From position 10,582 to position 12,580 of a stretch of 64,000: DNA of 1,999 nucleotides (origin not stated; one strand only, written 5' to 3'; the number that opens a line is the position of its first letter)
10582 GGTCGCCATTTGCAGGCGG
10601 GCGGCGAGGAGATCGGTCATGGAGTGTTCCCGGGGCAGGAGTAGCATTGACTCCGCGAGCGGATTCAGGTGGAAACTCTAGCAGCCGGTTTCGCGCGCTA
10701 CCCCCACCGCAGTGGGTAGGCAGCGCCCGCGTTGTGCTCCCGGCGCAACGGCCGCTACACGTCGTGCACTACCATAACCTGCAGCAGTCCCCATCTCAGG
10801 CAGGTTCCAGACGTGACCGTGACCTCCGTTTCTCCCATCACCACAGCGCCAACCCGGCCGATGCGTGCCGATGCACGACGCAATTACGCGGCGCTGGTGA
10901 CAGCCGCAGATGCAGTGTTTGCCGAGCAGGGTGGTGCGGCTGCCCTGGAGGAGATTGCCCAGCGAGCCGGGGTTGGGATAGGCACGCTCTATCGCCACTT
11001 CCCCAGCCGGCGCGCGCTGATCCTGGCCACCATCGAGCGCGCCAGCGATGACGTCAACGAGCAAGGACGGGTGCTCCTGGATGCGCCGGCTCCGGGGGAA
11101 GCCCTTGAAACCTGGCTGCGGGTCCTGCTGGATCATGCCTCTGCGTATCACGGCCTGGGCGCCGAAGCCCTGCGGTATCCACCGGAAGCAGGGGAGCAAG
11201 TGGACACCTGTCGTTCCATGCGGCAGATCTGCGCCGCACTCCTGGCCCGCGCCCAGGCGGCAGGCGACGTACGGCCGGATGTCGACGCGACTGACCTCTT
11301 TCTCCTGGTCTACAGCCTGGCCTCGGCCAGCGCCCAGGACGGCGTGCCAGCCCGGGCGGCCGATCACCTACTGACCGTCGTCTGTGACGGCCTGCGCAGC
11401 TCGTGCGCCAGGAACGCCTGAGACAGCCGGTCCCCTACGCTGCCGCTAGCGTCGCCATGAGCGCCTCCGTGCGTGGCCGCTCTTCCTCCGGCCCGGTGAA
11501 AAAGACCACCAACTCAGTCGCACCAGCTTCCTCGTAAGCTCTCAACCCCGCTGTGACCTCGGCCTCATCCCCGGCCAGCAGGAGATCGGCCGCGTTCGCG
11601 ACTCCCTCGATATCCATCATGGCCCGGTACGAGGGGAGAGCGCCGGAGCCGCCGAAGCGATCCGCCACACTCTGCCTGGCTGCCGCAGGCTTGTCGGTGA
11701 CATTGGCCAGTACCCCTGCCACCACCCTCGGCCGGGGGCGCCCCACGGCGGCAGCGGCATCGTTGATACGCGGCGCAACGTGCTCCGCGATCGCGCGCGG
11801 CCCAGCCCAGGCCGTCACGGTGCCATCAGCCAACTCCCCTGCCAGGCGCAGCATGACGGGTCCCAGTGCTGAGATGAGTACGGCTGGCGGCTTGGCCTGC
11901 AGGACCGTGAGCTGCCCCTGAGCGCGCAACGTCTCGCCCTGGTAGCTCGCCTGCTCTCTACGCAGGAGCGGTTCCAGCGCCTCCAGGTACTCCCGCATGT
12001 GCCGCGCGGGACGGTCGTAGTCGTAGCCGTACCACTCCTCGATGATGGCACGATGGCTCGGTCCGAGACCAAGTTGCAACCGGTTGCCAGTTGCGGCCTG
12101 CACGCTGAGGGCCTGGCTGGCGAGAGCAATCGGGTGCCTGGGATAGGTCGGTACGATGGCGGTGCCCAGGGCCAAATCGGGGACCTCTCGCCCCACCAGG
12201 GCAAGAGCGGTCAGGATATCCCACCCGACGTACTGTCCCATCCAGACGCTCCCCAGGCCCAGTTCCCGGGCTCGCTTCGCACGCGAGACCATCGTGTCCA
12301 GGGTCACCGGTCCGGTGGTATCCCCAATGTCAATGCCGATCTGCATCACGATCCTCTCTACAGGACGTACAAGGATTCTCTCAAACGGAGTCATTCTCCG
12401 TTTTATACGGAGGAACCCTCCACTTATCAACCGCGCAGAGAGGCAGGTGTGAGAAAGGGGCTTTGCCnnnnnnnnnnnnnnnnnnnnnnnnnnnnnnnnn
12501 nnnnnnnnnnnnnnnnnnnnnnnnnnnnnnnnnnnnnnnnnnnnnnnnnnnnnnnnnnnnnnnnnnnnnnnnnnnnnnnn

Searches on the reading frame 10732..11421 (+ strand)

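Call 66: search_protein_families(library=pfam, proteins=[window:10732-11421:+], max_evalue=0.0001)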
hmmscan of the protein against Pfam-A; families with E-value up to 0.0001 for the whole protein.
window:10732-11421:+ (229 aa): 4 families
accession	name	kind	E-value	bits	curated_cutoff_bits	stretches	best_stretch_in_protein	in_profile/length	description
PF21597.2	TetR_C_43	-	3.6e-23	82.2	27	1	120-222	1-104/105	Transcriptional regulator SbtR-like, C-terminal domain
PF00440.29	TetR_N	-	7.9e-13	48.4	24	1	56-99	2-46/47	Bacterial regulatory proteins, tetR family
PF17926.6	TetR_C_21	-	7.9e-06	26.5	26.2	1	147-205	28-86/111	Tetracyclin repressor-like, C-terminal domain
PF16859.10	TetR_C_11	-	4.7e-05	24.2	32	1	128-196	18-89/113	Tetracyclin repressor-like, C-terminal domain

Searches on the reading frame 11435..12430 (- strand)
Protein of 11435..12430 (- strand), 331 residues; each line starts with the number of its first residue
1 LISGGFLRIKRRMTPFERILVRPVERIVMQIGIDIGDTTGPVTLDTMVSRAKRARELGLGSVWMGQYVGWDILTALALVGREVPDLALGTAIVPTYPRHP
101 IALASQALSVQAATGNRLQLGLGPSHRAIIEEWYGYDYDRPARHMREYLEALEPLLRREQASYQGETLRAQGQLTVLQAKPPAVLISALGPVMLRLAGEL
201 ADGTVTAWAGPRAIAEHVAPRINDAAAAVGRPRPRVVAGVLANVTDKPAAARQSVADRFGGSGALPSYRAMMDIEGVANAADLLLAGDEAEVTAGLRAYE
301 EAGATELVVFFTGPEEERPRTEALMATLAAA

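Call 66: search_protein_families(library=pfam, proteins=[window:11435-12430:-], max_evalue=0.0001)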
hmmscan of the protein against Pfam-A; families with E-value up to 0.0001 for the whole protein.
window:11435-12430:- (331 aa): 1 family
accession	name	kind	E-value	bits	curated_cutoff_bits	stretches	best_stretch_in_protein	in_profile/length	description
PF00296.26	Bac_luciferase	-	1.7e-44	152.9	27.9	1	32-305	10-313/314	Luciferase-like monooxygenase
